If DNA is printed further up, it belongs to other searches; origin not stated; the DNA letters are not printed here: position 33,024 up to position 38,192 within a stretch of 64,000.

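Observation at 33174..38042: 1622-aa cytoplasmic giant: unknown N-terminal domain, a roughly 700-aa coiled-coil stalk, and a MoxR/AAA_5-like ATPase head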

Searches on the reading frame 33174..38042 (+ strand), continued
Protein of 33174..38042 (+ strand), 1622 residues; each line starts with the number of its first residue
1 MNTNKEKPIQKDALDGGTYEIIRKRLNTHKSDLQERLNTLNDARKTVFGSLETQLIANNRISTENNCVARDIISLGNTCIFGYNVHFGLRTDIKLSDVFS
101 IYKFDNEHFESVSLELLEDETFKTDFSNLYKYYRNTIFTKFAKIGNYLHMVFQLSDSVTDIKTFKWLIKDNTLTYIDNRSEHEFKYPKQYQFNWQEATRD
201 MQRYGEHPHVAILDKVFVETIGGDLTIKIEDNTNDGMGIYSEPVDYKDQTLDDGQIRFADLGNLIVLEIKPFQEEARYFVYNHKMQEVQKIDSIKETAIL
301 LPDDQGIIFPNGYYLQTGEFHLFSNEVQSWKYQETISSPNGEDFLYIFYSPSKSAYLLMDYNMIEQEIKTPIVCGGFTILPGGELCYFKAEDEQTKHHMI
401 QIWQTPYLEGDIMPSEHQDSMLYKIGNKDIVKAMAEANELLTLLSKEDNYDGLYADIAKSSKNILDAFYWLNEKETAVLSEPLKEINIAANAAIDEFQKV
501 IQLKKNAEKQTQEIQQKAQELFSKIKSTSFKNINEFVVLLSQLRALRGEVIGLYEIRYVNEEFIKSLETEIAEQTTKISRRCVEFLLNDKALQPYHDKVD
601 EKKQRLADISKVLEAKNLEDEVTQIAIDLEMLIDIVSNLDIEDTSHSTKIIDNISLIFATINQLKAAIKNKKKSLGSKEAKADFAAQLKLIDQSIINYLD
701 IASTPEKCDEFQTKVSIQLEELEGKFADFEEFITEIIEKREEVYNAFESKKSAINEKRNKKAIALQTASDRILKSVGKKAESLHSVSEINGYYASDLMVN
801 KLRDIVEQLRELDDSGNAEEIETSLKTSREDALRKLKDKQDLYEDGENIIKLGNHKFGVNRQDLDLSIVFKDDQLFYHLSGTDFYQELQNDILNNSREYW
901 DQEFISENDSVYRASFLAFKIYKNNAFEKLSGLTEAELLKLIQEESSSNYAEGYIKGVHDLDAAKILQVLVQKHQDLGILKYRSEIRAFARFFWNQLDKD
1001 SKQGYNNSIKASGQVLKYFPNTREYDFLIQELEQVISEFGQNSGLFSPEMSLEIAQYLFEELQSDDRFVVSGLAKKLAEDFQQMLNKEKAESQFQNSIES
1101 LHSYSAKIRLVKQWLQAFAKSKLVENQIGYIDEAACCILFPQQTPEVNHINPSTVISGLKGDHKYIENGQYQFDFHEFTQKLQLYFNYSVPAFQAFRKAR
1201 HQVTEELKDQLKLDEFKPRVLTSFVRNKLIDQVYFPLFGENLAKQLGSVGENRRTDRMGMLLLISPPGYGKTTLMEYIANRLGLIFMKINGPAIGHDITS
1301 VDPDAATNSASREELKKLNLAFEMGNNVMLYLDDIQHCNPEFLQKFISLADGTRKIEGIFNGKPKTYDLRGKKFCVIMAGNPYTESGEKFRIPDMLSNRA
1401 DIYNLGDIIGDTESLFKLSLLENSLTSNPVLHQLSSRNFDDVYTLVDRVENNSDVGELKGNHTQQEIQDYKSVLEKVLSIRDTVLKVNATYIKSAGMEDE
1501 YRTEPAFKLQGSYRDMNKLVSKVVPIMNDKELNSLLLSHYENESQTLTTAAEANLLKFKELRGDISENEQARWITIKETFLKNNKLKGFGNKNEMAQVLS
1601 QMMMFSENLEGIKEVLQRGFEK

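Call 29: search_solved_structures(query=A1, max_evalue=1, show_alignments=3)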
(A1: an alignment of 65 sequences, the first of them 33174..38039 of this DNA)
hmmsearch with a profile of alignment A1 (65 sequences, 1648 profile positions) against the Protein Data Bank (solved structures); distinct sequences matched with E-value up to 1: 101 (the best 60 are shown).
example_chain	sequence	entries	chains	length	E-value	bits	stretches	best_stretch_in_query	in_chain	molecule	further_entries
1ixr_C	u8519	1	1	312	0.0012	19.5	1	1279-1313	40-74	RuvB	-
1ixs_B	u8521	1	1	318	0.0012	19.4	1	1279-1313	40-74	RuvB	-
8efv_D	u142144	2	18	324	0.0012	19.4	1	1279-1313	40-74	Holliday junction ATP-dependent DNA helicase RuvB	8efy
1hqc_A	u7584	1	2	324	0.0012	19.4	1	1279-1313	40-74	RUVB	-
9bji_A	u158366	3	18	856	0.0013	19.3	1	1281-1313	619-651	Nuclear valosin-containing protein-like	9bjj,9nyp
7swl_A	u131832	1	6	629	0.0019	18.7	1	1247-1313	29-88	Rix7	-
9dx3_A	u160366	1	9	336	0.002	18.7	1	1273-1314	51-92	Holliday junction branch migration complex subunit RuvB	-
9dx4_A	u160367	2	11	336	0.0021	18.6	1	1273-1313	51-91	Holliday junction branch migration complex subunit RuvB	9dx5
6mat_A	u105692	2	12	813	0.0027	18.3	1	1247-1313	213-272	Rix7 mutant | Rix7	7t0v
7t3i_A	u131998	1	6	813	0.0027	18.3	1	1247-1313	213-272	Rix7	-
7pbl_A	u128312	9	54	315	0.016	15.7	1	1281-1315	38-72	Holliday junction ATP-dependent DNA helicase RuvB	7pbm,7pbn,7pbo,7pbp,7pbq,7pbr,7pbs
1ez3_A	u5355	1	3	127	0.024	15.1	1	568-680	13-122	SYNTAXIN-1A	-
7wub_C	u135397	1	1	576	0.025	15.1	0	1280-1314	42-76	Transitional endoplasmic reticulum ATPase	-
7wub_D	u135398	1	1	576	0.025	15.1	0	1280-1314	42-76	Transitional endoplasmic reticulum ATPase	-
35zv_J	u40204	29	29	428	0.026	15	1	1254-1311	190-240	26S proteasome regulatory subunit 6B homolog | 26S protease regulatory subunit 6B homolog | RPT3 isoform 1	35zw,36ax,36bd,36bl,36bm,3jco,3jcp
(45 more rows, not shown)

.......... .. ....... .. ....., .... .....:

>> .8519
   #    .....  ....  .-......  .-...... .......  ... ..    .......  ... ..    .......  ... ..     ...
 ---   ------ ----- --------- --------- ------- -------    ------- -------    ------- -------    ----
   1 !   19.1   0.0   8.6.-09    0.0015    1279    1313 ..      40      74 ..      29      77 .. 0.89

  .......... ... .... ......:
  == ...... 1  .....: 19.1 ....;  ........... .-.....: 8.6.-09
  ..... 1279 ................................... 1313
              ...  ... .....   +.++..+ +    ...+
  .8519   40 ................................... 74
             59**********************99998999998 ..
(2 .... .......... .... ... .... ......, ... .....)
